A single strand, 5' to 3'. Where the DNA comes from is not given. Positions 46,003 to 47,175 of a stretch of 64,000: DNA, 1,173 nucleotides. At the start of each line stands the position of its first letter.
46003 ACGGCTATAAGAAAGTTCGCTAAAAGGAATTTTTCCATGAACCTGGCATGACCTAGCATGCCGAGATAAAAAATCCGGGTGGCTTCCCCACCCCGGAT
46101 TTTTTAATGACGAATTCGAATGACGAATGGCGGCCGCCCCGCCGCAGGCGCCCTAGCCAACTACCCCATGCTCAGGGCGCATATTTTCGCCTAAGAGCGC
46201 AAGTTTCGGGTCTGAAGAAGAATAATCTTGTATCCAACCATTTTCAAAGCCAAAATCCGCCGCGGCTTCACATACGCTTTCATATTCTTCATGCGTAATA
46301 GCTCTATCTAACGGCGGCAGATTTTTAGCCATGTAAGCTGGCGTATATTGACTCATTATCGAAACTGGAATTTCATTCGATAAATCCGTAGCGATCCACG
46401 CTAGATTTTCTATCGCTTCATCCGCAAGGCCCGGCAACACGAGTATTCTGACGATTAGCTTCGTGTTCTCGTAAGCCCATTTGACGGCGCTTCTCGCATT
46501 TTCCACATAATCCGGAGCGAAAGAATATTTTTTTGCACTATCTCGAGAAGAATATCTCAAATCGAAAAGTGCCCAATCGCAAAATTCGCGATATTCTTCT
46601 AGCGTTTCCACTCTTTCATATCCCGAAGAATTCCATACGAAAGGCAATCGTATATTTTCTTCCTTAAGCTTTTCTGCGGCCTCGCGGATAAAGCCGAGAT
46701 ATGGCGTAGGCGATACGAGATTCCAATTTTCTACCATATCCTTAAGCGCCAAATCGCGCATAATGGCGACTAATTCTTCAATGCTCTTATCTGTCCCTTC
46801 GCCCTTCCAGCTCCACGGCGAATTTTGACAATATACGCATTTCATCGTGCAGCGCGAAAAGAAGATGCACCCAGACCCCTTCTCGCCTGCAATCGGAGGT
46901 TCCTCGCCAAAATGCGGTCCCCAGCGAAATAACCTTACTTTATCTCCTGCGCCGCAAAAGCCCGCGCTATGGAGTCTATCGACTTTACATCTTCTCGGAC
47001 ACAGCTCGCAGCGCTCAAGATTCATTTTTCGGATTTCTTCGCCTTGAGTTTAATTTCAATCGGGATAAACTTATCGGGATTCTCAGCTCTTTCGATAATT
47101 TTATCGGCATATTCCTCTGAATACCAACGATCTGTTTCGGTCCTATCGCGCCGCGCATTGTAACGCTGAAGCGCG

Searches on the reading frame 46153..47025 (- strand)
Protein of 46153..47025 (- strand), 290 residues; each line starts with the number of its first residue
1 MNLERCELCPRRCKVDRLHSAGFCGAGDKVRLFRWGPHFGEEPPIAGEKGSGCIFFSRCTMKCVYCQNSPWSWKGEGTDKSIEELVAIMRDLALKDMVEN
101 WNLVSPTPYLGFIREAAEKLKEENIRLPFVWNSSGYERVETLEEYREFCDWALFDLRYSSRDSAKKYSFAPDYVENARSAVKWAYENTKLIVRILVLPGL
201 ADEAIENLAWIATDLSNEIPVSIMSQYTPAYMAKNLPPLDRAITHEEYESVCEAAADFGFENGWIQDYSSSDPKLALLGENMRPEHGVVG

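Call 72: search_protein_families(library=pfam, proteins=[window:46153-47025:-], max_evalue=0.001)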
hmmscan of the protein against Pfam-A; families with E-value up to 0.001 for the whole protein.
window:46153-47025:- (290 aa): 1 family
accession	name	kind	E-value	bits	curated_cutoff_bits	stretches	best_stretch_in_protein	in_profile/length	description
PF04055.27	Radical_SAM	-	4.7e-15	56.6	29.5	1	54-208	2-162/166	Radical SAM superfamily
